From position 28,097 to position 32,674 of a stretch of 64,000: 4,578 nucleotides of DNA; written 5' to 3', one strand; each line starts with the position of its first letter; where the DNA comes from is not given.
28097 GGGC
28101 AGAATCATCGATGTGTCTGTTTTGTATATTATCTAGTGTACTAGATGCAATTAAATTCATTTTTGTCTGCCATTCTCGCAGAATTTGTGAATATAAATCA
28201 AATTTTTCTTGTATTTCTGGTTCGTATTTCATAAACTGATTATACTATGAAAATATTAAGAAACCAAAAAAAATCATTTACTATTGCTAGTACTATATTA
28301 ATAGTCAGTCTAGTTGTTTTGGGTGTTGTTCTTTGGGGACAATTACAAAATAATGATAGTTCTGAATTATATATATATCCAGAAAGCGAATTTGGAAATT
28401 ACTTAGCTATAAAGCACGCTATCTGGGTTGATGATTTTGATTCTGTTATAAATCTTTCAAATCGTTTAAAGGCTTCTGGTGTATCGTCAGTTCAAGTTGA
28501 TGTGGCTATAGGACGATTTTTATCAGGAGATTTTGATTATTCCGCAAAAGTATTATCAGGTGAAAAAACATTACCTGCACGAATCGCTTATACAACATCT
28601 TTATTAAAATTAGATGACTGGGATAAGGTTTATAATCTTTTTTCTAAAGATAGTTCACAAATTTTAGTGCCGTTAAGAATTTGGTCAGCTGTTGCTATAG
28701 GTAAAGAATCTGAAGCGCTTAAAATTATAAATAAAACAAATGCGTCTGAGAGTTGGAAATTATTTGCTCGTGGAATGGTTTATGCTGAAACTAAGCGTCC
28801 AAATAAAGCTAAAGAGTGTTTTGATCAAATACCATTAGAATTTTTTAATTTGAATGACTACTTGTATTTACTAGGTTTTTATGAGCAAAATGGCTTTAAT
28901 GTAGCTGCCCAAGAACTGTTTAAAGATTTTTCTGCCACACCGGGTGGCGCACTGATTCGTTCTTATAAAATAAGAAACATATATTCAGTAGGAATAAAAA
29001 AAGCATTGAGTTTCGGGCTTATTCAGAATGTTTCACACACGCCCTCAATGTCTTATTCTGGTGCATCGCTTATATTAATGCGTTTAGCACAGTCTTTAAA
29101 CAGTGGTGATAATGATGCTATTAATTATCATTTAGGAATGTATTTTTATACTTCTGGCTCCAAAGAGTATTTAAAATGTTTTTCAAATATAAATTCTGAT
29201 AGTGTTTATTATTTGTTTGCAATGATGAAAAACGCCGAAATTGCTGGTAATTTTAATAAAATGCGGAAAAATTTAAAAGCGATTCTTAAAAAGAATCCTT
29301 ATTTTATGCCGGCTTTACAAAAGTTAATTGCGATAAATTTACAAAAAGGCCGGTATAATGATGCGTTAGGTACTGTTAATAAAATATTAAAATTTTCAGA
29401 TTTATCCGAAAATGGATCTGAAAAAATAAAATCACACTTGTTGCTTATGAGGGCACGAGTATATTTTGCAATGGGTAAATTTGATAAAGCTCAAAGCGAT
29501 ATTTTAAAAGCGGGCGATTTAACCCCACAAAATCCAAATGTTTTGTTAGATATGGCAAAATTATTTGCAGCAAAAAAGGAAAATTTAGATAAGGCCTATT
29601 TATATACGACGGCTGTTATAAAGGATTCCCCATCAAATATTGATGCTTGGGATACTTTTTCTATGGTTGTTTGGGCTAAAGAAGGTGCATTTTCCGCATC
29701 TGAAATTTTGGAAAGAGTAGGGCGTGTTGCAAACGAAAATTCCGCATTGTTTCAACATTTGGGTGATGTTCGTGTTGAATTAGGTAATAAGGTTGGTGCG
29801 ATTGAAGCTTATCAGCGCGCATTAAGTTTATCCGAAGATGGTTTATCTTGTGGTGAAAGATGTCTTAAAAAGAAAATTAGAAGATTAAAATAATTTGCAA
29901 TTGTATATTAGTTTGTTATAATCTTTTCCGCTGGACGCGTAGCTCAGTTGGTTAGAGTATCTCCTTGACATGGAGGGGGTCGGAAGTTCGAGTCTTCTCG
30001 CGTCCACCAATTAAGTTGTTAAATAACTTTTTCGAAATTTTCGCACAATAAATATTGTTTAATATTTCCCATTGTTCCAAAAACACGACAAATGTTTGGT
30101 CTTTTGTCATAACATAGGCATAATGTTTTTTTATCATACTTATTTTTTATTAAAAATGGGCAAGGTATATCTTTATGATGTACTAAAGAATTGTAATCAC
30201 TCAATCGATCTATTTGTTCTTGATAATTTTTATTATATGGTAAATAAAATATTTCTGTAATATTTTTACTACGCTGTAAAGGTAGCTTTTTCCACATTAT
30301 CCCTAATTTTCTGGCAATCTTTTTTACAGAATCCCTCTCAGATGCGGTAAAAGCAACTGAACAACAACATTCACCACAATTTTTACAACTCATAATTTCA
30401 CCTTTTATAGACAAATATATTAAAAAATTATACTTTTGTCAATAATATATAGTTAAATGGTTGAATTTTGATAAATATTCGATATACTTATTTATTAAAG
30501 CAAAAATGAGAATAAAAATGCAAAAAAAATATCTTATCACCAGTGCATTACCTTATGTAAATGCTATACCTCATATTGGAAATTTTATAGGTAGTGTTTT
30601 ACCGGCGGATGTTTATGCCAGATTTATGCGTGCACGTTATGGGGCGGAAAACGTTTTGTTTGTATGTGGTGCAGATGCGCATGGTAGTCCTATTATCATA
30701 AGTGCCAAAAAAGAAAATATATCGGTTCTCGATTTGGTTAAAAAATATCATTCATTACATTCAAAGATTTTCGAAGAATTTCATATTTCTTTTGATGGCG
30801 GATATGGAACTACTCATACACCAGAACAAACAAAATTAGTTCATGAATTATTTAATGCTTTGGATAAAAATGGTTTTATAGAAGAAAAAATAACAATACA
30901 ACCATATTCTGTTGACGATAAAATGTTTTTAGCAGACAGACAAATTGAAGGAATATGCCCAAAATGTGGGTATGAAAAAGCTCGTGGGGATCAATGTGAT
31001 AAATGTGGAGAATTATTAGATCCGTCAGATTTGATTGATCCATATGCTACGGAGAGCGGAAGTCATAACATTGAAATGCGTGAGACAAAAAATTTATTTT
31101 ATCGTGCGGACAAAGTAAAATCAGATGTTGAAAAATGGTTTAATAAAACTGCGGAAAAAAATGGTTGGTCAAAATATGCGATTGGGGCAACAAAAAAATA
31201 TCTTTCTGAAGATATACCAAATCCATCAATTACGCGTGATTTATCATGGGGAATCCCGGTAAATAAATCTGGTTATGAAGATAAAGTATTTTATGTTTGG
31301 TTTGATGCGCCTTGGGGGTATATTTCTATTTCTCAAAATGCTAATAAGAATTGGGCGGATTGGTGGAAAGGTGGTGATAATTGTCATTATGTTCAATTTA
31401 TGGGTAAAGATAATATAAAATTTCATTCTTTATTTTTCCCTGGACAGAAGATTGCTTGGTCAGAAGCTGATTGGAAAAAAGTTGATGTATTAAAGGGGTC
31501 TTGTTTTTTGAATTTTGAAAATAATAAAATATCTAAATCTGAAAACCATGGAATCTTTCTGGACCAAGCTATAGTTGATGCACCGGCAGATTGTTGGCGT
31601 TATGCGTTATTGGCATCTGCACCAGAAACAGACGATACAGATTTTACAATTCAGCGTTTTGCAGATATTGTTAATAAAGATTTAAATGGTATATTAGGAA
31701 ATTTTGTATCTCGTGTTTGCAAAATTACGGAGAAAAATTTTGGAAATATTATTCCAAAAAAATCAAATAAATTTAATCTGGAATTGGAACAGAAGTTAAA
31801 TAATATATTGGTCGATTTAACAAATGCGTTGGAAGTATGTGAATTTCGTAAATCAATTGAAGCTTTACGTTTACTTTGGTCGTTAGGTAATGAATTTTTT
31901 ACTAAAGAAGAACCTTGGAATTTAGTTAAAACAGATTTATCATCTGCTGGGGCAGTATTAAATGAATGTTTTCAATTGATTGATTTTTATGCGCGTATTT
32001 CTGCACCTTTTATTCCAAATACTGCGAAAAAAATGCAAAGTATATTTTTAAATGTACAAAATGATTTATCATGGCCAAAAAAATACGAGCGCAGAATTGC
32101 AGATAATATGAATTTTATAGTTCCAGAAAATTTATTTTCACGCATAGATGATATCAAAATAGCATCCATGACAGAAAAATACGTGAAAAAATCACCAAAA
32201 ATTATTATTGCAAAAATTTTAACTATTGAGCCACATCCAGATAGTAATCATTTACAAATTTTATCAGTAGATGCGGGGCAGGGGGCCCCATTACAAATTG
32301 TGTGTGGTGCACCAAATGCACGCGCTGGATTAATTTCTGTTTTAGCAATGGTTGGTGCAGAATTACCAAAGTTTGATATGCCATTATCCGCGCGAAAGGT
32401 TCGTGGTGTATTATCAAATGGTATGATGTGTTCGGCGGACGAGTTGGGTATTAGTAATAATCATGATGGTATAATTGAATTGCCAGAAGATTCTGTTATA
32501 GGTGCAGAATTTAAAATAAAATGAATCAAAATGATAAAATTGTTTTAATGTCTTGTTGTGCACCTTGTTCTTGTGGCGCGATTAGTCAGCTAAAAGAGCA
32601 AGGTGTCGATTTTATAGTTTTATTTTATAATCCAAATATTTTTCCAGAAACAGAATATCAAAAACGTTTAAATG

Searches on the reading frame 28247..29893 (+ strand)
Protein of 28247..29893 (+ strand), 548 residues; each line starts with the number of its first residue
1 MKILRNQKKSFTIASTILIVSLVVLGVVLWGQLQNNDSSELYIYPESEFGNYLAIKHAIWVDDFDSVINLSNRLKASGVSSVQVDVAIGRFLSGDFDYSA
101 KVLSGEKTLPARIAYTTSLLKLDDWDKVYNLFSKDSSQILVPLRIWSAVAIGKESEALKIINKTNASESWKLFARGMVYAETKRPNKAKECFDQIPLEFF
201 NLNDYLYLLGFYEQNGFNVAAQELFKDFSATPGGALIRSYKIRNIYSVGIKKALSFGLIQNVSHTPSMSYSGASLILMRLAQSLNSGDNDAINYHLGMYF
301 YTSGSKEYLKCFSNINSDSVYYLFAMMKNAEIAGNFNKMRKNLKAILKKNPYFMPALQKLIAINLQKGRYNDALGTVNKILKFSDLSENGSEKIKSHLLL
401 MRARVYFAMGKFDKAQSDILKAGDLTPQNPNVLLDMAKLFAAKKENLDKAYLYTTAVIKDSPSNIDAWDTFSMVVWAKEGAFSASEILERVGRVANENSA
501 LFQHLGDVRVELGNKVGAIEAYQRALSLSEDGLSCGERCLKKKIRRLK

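Call 27: search_protein_families(library=ncbifam, proteins=[window:28247-29893:+], max_evalue=0.00001)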
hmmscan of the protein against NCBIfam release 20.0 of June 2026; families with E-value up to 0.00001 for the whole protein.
window:28247-29893:+ (548 aa): 4 families
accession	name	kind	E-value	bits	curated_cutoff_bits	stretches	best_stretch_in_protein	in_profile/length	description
TIGR02917.1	PEP_TPR_lipo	equivalog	6.8e-13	47.4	312.2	1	387-500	116-228/899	XrtA/PEP-CTERM system TPR-repeat protein PrsT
NF040959.1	MamA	equivalog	2.3e-07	30.5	200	1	392-530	33-170/204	magnetosome protein MamA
NF052415.1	T3SS_chap_SctY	equivalog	2.4e-07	31.3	70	0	343-417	29-98/106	type III secretion apparatus assembly chaperone SctY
TIGR02521.1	type_IV_pilW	equivalog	3.1e-06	26.9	154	0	403-489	38-123/234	type IV pilus biogenesis/stability protein PilW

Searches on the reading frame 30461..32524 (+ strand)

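Call 27: search_protein_families(library=ncbifam, proteins=[window:30461-32524:+], max_evalue=0.00001)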
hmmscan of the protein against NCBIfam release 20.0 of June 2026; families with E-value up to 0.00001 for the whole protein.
window:30461-32524:+ (687 aa): 16 families
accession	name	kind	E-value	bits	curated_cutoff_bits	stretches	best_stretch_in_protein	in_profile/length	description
NF001100.0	PRK00133.1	equivalog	2.9e-159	531.7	587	1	19-576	2-545/676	methionine--tRNA ligase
TIGR00398.1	metG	equivalog_domain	4.6e-135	451.3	336.35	1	25-563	2-530/530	methionine--tRNA ligase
NF008900.0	PRK12267.1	equivalog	1.2e-71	242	598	1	20-661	2-628/648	methionine--tRNA ligase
NF045760.1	YtpR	equivalog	4.4e-35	121.2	100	1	556-684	60-185/185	YtpR family tRNA-binding protein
TIGR00472.1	pheT_bact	equivalog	1.2e-34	119.6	402.65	1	555-684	19-150/798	phenylalanine--tRNA ligase subunit beta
NF008863.0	PRK11893.2-5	equivalog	1.5e-28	99.7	551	1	20-414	3-392/531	methionine--tRNA ligase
NF008859.0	PRK11893.2-1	equivalog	8.8e-28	97.5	553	1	22-420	2-393/498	methionine--tRNA ligase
NF008860.0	PRK11893.2-2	equivalog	7.4e-22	78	761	2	24-294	3-264/583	methionine--tRNA ligase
NF008957.0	PRK12300.1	subfamily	7.9e-22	77.1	677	2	19-107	29-117/946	leucine--tRNA ligase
TIGR00395.1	leuS_arch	equivalog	1.8e-19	69.3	648.5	2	312-567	577-815/938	leucine--tRNA ligase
NF008861.0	PRK11893.2-3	equivalog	1.9e-17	63.1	633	1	19-217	2-199/496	methionine--tRNA ligase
NF045867.1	PheT_Nterm_rel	equivalog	9.1e-14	51.8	120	1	546-664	53-170/171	TyrS-associated PheT N-terminal domain-related protein TapR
NF009687.0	PRK13208.1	equivalog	1.5e-12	46.5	738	1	335-549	515-726/801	valine--tRNA ligase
TIGR00396.1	leuS_bact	equivalog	7.5e-10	37.6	548.4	1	19-172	26-180/843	leucine--tRNA ligase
TIGR00392.1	ileS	equivalog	1.9e-09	36.3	621.4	0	276-525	535-785/861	isoleucine--tRNA ligase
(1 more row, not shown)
